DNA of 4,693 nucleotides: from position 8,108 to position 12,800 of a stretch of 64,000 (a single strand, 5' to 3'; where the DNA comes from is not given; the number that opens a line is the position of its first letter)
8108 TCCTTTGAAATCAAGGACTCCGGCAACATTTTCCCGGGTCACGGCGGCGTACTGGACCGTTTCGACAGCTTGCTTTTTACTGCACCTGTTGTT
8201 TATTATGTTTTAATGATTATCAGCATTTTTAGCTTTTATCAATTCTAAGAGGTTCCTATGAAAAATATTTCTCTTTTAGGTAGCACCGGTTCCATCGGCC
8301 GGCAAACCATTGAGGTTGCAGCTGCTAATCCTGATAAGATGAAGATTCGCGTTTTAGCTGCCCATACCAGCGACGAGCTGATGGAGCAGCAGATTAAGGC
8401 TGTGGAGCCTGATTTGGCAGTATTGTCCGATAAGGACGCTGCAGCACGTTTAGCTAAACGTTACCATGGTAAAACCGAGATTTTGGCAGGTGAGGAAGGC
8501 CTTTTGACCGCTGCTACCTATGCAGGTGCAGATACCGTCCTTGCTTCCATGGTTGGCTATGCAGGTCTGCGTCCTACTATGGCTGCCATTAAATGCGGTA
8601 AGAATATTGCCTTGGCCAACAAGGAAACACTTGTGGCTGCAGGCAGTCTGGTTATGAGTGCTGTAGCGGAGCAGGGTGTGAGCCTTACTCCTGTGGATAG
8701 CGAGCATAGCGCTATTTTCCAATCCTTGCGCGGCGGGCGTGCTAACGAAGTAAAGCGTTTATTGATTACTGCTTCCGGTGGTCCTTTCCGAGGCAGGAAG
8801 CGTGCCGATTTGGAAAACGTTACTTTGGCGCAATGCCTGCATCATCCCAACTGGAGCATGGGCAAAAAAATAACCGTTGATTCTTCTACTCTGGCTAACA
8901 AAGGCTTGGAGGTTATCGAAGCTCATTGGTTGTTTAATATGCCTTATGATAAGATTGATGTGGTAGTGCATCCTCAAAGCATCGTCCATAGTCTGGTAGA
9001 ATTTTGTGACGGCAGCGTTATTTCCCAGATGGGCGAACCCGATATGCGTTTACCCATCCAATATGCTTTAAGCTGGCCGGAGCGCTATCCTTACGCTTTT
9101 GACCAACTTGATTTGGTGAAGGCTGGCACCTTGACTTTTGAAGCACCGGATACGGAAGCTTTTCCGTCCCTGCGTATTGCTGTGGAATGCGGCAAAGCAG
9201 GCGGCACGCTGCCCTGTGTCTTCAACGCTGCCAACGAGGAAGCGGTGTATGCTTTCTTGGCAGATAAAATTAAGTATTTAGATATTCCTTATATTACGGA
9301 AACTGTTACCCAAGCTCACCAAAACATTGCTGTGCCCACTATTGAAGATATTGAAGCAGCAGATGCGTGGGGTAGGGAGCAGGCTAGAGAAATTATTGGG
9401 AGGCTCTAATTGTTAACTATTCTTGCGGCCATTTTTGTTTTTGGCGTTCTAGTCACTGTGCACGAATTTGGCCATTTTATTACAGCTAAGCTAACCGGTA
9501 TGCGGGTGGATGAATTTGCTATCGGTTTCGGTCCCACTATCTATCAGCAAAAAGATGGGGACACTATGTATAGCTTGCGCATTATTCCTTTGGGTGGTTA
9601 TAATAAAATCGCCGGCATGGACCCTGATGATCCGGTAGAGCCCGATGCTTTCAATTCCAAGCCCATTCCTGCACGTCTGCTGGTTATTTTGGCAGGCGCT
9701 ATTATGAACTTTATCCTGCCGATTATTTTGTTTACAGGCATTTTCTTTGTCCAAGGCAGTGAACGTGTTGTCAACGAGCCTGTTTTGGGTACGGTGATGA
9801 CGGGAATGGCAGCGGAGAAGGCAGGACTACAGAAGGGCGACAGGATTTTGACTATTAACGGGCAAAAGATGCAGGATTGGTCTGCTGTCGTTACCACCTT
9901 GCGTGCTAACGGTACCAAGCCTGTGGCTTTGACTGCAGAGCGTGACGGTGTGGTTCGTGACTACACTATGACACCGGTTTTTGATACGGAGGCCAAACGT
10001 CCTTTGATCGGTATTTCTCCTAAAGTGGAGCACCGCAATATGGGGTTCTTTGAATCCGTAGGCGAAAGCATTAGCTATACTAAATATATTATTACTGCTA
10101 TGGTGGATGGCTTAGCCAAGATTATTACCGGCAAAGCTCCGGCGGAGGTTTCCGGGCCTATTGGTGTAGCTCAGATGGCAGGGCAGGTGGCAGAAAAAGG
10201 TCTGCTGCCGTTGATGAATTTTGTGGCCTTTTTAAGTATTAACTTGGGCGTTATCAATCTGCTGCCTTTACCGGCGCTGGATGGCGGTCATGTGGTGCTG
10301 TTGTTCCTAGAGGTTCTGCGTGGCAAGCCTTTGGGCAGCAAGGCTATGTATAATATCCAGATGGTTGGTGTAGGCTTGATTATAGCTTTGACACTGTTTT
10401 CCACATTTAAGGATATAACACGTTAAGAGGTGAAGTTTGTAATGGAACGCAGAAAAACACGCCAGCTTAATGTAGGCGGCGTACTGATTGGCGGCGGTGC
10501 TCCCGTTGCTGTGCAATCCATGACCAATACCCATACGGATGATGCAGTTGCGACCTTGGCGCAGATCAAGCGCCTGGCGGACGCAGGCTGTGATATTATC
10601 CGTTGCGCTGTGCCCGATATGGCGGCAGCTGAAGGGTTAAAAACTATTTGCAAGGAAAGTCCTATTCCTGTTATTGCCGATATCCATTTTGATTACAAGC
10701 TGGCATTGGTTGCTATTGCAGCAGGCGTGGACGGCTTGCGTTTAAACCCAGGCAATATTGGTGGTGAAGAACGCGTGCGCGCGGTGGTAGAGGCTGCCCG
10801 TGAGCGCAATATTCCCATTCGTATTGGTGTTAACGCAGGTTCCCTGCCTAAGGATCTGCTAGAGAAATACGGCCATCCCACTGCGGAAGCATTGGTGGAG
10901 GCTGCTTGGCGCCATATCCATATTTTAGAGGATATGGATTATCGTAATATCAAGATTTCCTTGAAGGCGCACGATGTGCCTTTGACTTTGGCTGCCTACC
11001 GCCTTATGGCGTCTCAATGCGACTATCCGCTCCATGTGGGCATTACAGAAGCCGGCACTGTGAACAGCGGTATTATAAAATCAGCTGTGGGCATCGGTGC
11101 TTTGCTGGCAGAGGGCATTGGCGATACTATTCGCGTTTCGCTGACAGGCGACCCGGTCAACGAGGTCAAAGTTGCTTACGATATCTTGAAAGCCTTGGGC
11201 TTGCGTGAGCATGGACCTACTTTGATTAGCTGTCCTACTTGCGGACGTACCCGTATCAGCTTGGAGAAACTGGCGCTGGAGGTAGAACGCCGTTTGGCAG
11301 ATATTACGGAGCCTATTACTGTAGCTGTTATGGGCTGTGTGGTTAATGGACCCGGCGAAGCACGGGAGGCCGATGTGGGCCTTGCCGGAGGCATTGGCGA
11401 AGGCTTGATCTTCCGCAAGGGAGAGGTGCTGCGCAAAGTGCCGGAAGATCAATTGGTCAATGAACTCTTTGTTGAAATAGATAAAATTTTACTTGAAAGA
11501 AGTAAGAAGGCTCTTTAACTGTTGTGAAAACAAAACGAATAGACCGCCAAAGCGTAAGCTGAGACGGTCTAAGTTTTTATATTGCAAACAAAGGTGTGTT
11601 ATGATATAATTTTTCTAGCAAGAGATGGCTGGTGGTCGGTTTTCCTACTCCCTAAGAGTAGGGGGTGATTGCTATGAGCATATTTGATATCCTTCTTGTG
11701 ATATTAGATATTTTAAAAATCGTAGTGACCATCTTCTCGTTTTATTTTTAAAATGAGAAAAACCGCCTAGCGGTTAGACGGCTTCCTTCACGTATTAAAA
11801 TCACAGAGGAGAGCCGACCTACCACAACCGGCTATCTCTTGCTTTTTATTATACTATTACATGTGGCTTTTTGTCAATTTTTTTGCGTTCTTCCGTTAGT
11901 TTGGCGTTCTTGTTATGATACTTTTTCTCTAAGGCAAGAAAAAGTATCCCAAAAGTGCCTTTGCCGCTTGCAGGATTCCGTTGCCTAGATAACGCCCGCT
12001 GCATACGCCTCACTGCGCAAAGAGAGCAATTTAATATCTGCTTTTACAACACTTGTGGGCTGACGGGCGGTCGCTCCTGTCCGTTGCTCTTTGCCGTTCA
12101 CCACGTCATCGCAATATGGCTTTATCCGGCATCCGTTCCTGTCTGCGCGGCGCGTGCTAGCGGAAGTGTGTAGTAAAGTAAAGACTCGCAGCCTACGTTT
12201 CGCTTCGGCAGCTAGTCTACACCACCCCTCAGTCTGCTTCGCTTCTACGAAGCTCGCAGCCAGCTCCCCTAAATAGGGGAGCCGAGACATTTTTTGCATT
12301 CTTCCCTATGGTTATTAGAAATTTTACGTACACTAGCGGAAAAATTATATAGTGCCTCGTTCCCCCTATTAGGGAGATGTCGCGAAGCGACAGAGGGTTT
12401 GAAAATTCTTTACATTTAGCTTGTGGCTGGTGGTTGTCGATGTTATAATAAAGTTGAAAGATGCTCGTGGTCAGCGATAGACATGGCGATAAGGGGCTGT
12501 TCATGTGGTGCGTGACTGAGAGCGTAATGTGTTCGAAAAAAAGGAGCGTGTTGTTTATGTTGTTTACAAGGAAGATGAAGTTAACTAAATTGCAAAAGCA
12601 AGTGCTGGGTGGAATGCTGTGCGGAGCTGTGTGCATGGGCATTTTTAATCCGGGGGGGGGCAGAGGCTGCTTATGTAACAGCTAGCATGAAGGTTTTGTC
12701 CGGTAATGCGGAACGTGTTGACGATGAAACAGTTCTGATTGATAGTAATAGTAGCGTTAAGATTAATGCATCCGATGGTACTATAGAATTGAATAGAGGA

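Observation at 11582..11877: Candidate type I toxin-antitoxin module: 25-aa hydrophobic peptide mRNA with 5'/3' fold-back plus a convergent antisense sRNA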

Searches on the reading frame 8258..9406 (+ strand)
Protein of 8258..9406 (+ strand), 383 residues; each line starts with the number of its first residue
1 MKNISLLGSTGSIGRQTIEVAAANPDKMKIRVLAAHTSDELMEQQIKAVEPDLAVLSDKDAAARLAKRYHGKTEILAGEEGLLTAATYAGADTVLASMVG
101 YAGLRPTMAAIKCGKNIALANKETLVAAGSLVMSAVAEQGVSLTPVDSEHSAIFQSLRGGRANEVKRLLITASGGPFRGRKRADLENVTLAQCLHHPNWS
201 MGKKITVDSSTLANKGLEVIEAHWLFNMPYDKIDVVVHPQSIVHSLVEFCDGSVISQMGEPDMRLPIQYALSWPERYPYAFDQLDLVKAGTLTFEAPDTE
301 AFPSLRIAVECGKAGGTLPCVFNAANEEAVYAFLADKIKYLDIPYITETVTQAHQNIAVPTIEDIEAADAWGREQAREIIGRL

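Call 12: find_encoding_contigs(protein=window:8258-9406:+, flank=4000, max_places=6)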
Protein window:8258-9406:+ (383 aa): 23 contigs read that carry it; 6 places shown.
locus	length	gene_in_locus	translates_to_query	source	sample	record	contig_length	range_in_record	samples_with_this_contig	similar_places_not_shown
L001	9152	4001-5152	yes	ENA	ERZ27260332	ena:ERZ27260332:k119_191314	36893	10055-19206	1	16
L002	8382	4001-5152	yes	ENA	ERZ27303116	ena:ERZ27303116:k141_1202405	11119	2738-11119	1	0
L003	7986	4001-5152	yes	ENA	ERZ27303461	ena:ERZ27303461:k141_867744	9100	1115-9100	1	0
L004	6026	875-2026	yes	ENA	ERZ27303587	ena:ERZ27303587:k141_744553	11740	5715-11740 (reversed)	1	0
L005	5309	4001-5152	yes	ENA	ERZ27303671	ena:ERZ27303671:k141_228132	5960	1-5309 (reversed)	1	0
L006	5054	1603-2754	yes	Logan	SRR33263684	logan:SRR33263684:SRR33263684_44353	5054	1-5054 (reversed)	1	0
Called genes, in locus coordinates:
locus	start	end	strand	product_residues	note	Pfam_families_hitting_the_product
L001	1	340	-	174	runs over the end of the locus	PF07155:ECF-ribofla_trS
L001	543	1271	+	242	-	PF00696:AA_kinase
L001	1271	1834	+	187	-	PF01765:RRF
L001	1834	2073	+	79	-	-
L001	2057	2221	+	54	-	PF12797:Fer4_2 (weak), PF13237:Fer4_10, PF14697:Fer4_21, PF25160:LdpA_Fe-S-bd (weak), PF00037:Fer4, PF12837:Fer4_6, PF12838:Fer4_7, PF13187:Fer4_9, +5 more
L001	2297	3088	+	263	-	PF01255:Prenyltransf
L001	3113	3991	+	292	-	PF01148:CTP_transf_1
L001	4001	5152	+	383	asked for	PF02670:DXP_reductoisom, PF08436:DXP_redisom_C, PF13288:DXPR_C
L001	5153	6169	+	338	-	PF02163:Peptidase_M50, PF00595:PDZ, PF13180:PDZ_2 (weak), PF17820:PDZ_6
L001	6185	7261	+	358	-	PF04551:GcpE, PF26540:GcpE_C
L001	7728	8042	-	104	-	-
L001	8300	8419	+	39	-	-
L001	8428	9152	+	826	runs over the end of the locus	-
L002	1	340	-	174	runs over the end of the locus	PF07155:ECF-ribofla_trS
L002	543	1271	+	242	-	PF00696:AA_kinase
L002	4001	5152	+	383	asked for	PF02670:DXP_reductoisom, PF08436:DXP_redisom_C, PF13288:DXPR_C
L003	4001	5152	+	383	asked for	PF02670:DXP_reductoisom, PF08436:DXP_redisom_C, PF13288:DXPR_C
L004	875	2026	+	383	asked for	PF02670:DXP_reductoisom, PF08436:DXP_redisom_C, PF13288:DXPR_C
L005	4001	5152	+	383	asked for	PF02670:DXP_reductoisom, PF08436:DXP_redisom_C, PF13288:DXPR_C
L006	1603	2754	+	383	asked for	PF02670:DXP_reductoisom, PF08436:DXP_redisom_C, PF13288:DXPR_C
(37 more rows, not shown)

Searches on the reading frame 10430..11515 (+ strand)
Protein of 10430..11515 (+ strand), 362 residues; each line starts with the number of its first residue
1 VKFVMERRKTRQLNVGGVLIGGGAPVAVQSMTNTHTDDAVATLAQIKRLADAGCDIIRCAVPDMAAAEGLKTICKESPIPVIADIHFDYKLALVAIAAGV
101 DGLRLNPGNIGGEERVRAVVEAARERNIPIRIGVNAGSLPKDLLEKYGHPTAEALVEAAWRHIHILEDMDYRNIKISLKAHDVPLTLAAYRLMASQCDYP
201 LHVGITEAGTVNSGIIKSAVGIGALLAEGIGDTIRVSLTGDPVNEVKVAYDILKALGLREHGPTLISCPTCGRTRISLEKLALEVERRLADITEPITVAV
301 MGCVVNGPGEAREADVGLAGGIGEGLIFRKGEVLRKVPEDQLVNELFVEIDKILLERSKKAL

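Call 9: find_encoding_contigs(protein=window:10430-11515:+, flank=3000, max_places=8)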
Protein window:10430-11515:+ (362 aa): no gene with exactly this product is on record in the collection.

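Call 25: find_homologous_proteins(query=window:10442-11515:+, max_evalue=1e-100)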
Query window:10442-11515:+ (358 aa): 7985 proteins with E <= 1e-100 among 8000 candidates; the best 120 are listed.
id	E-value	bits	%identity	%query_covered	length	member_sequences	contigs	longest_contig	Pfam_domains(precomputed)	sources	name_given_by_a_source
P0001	1.0e-216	737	94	99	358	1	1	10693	PF04551.20,PF26540.1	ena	-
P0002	4.8e-216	735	94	99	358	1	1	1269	PF04551.20,PF26540.1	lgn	-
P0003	1.8e-215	733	94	99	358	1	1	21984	PF04551.20,PF26540.1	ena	-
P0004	7.7e-215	731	94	99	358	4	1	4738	PF04551.20,PF26540.1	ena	-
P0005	9.3e-215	731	94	98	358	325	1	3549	PF04551.20,PF26540.1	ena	-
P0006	1.0e-214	731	94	98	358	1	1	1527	PF04551.20,PF26540.1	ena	-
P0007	3.3e-214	729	93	99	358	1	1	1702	PF04551.20,PF26540.1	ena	-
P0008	3.6e-214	729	94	98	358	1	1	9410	PF04551.20,PF26540.1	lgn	-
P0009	5.7e-214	728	94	98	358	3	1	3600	PF04551.20,PF26540.1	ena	-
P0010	6.6e-214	728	94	98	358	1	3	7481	PF04551.20,PF26540.1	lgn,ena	-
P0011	1.2e-213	727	94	98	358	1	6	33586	PF04551.20,PF26540.1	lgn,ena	-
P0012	1.3e-213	727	94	98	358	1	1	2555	PF04551.20,PF26540.1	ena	-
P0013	1.5e-213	727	94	98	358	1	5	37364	PF04551.20,PF26540.1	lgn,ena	-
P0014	1.6e-213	727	94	98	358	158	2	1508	PF04551.20,PF26540.1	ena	-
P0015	1.7e-213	727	93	98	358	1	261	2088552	PF04551.20,PF26540.1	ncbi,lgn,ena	-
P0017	1.8e-213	727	94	98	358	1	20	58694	PF04551.20,PF26540.1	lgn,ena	-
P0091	1.6e-208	710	91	99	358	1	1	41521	PF04551.20,PF26540.1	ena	-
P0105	4.5e-206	702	90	98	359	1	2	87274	PF04551.20,PF26540.1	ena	-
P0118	1.4e-204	697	89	99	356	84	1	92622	PF04551.20,PF26540.1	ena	-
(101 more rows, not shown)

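Call 26: find_encoding_contigs(protein=P0015, flank=2500, max_places=3)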
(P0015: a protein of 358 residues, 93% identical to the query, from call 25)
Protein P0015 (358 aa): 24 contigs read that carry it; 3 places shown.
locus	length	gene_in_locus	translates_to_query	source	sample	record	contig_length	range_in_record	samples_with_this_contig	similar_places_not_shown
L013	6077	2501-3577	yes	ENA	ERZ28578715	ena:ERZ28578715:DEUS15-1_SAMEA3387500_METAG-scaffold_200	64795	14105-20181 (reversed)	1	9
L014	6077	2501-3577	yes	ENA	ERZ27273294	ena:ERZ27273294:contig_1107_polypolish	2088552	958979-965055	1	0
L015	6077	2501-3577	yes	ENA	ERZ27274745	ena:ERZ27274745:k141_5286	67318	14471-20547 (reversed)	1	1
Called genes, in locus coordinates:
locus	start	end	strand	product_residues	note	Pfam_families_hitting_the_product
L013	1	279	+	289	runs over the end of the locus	PF01148:CTP_transf_1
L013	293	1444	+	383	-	PF02670:DXP_reductoisom, PF08436:DXP_redisom_C, PF13288:DXPR_C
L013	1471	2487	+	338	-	PF02163:Peptidase_M50, PF00595:PDZ (weak), PF13180:PDZ_2 (weak), PF17820:PDZ_6 (weak), PF21558:Pept_S41_N_bact (faint)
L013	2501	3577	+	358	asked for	PF04551:GcpE, PF26540:GcpE_C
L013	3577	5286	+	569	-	PF00587:tRNA-synt_2b, PF04073:tRNA_edit, PF03129:HGTP_anticodon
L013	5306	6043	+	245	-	PF02308:MgtC, PF13291:ACT_4 (weak)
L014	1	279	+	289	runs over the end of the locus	PF01148:CTP_transf_1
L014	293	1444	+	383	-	PF02670:DXP_reductoisom, PF08436:DXP_redisom_C, PF13288:DXPR_C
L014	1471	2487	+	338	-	PF02163:Peptidase_M50, PF00595:PDZ (weak), PF13180:PDZ_2 (weak), PF17820:PDZ_6 (weak), PF21558:Pept_S41_N_bact (faint)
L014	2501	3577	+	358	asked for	PF04551:GcpE, PF26540:GcpE_C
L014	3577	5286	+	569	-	PF00587:tRNA-synt_2b, PF04073:tRNA_edit, PF03129:HGTP_anticodon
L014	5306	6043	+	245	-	PF02308:MgtC, PF13291:ACT_4 (weak)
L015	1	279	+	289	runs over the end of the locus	PF01148:CTP_transf_1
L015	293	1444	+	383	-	PF02670:DXP_reductoisom, PF08436:DXP_redisom_C, PF13288:DXPR_C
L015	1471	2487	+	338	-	PF02163:Peptidase_M50, PF00595:PDZ (weak), PF13180:PDZ_2 (weak), PF17820:PDZ_6 (weak), PF21558:Pept_S41_N_bact (faint)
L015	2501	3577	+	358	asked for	PF04551:GcpE, PF26540:GcpE_C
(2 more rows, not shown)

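Call 27: find_encoding_contigs(protein=P0091, flank=2500, max_places=3)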
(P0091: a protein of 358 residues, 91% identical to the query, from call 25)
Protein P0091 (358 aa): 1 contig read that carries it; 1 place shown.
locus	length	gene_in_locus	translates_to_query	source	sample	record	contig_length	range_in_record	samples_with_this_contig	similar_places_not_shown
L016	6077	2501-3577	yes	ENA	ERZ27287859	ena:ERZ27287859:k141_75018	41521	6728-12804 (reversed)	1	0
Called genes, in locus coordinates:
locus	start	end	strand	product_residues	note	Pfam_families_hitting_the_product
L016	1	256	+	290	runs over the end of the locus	PF01148:CTP_transf_1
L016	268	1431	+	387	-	PF02670:DXP_reductoisom, PF08436:DXP_redisom_C, PF13288:DXPR_C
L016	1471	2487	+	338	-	PF02163:Peptidase_M50, PF00595:PDZ, PF13180:PDZ_2, PF17820:PDZ_6, PF21558:Pept_S41_N_bact (weak)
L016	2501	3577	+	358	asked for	PF04551:GcpE, PF26540:GcpE_C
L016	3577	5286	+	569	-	PF00587:tRNA-synt_2b, PF04073:tRNA_edit, PF03129:HGTP_anticodon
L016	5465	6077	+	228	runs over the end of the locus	PF02308:MgtC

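Call 28: find_encoding_contigs(protein=P0105, flank=2500, max_places=3)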
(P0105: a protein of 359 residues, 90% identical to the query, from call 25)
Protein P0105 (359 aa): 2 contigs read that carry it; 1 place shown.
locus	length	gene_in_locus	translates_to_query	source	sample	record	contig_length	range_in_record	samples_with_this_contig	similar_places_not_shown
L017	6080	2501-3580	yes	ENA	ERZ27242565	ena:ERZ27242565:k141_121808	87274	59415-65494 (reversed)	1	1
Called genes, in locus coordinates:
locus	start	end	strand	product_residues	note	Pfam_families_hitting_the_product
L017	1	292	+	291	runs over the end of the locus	PF01148:CTP_transf_1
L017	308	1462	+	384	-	PF02670:DXP_reductoisom, PF08436:DXP_redisom_C, PF13288:DXPR_C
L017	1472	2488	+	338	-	PF02163:Peptidase_M50, PF00595:PDZ, PF13180:PDZ_2 (weak), PF17820:PDZ_6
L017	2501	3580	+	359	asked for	PF04551:GcpE, PF26540:GcpE_C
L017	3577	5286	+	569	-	PF00587:tRNA-synt_2b, PF04073:tRNA_edit, PF03129:HGTP_anticodon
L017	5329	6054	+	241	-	PF02308:MgtC, PF13291:ACT_4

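Call 29: find_encoding_contigs(protein=P0118, flank=2500, max_places=3)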
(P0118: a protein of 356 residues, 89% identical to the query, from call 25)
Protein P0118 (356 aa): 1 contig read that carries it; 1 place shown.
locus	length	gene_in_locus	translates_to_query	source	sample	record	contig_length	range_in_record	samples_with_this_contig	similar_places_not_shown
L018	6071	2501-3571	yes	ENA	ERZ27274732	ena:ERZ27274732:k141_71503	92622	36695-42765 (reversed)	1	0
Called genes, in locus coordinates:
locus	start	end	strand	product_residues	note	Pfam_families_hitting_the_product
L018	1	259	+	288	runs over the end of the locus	PF01148:CTP_transf_1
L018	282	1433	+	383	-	PF02670:DXP_reductoisom, PF08436:DXP_redisom_C, PF13288:DXPR_C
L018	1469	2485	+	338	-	PF02163:Peptidase_M50, PF00595:PDZ, PF13180:PDZ_2 (weak), PF17820:PDZ_6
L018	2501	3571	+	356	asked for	PF04551:GcpE, PF26540:GcpE_C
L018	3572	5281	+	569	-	PF00587:tRNA-synt_2b, PF04073:tRNA_edit, PF03129:HGTP_anticodon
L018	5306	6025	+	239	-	PF02308:MgtC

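Call 36: find_encoding_contigs(protein=P0003, flank=4500, max_places=4)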
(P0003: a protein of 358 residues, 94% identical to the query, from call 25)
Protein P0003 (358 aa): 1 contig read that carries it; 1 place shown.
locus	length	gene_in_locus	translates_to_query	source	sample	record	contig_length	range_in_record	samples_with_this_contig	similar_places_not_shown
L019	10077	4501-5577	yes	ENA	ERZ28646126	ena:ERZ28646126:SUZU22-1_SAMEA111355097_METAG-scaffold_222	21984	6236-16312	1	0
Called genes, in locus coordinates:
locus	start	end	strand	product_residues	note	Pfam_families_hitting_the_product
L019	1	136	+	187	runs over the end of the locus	PF01765:RRF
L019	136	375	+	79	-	-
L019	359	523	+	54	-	PF12797:Fer4_2 (weak), PF13237:Fer4_10, PF14697:Fer4_21, PF25160:LdpA_Fe-S-bd (weak), PF00037:Fer4, PF12837:Fer4_6, PF12838:Fer4_7 (weak), PF13187:Fer4_9, +5 more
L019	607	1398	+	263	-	PF01255:Prenyltransf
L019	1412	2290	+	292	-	PF01148:CTP_transf_1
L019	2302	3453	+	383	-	PF02670:DXP_reductoisom, PF08436:DXP_redisom_C, PF13288:DXPR_C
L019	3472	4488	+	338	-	PF02163:Peptidase_M50, PF00595:PDZ, PF13180:PDZ_2 (faint), PF17820:PDZ_6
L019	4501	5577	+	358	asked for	PF04551:GcpE, PF26540:GcpE_C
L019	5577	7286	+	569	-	PF00587:tRNA-synt_2b, PF04073:tRNA_edit, PF03129:HGTP_anticodon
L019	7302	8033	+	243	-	PF02308:MgtC, PF13291:ACT_4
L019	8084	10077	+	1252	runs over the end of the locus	PF01336:tRNA_anti-codon (faint), PF02811:PHP, PF07733:DNA_pol3_alpha, PF17657:DNA_pol3_finger, PF14579:HHH_6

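Call 37: find_encoding_contigs(protein=P0017, flank=4500, max_places=4)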
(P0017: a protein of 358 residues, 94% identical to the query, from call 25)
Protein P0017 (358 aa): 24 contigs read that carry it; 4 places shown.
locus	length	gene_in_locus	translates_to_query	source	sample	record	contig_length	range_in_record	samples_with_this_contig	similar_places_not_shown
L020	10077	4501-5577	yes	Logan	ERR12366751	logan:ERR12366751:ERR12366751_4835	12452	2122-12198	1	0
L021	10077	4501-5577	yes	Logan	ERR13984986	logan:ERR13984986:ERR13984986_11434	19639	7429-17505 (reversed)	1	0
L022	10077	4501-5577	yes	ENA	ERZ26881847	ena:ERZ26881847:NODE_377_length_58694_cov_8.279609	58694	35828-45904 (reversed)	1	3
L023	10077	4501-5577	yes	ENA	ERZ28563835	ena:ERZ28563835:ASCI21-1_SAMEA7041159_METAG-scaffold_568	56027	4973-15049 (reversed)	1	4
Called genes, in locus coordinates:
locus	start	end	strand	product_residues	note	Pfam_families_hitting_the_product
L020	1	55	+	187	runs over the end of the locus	PF01765:RRF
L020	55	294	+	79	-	-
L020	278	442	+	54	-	PF12797:Fer4_2 (weak), PF13237:Fer4_10, PF14697:Fer4_21, PF25160:LdpA_Fe-S-bd (weak), PF00037:Fer4, PF12837:Fer4_6, PF12838:Fer4_7, PF13187:Fer4_9, +5 more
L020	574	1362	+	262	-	PF01255:Prenyltransf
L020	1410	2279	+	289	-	PF01148:CTP_transf_1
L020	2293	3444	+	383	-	PF02670:DXP_reductoisom, PF08436:DXP_redisom_C, PF13288:DXPR_C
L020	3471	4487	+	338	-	PF02163:Peptidase_M50, PF00595:PDZ (weak), PF13180:PDZ_2 (weak), PF17820:PDZ_6 (weak), PF21558:Pept_S41_N_bact (faint)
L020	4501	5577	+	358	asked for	PF04551:GcpE, PF26540:GcpE_C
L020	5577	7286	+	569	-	PF00587:tRNA-synt_2b, PF04073:tRNA_edit, PF03129:HGTP_anticodon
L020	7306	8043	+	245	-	PF02308:MgtC, PF13291:ACT_4 (weak)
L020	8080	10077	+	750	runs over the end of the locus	?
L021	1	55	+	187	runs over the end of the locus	PF01765:RRF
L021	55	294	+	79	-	-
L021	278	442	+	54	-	PF12797:Fer4_2 (weak), PF13237:Fer4_10, PF14697:Fer4_21, PF25160:LdpA_Fe-S-bd (weak), PF00037:Fer4, PF12837:Fer4_6, PF12838:Fer4_7, PF13187:Fer4_9, +5 more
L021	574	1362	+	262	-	PF01255:Prenyltransf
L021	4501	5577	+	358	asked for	PF04551:GcpE, PF26540:GcpE_C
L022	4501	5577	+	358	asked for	PF04551:GcpE, PF26540:GcpE_C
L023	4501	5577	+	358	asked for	PF04551:GcpE, PF26540:GcpE_C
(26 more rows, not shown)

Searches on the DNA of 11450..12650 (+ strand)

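Call 8: search_rna_families(source=window, start=11450, end=12650, threshold=evalue, max_evalue=10)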
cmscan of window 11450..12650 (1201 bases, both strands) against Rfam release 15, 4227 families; matches with E-value up to 10: 7.
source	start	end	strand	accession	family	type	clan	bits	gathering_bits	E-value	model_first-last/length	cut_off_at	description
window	11595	11761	+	RF01492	rli28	Gene; sRNA;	-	24.5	45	1.2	1-186/186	no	Listeria sRNA rli28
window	11742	11792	-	RF02433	SpF36_sRNA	Gene; sRNA;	-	21.1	48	4.9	1-51/51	no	Streptococcus sRNA SpF36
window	11649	11784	+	RF02693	psm_mec_RNA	Gene; sRNA;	-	19.2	85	9.6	1-143/143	no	psm_mec locus RNA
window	12166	12230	+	RF00745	mir-499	Gene; miRNA;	-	15.8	60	3.7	1-80/80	no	mir-499 microRNA precursor family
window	11664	11725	+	RF00046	snoR30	Gene; snRNA; snoRNA; CD-box;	CL00073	15.3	60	5.1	1-96/96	no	Small nucleolar RNA R30/Z108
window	11799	11883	-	RF01675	CrcZ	Gene; sRNA;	-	10.7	95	3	1-398/398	no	Pseudomonas sRNA CrcZ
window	11914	11947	-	RF00010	RNaseP_bact_a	Gene; ribozyme;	CL00002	8.2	100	5.5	1-367/367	no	Bacterial RNase P class A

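Call 16: search_dna_similar(query=window:11575-11885:+, collection=plasmids, mode=distant, max_evalue=1)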
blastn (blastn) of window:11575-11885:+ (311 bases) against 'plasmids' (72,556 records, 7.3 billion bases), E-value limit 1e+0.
Records with a match: 1; places in all: 1; records where one place covers at least 80% of the query: 0.
Best place of each record, by identity: 90-95% 1.
By first word of the organism name: Hymenobacter 1.
By predicted mobility (MOB-suite, as given by PLSDB): mobilizable 1.
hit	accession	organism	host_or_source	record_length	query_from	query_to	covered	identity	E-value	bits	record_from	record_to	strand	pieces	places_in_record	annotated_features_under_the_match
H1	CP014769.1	Hymenobacter psoromatis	Lichen,single cell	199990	133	164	10%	90.6%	8e-2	46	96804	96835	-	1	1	hypothetical protein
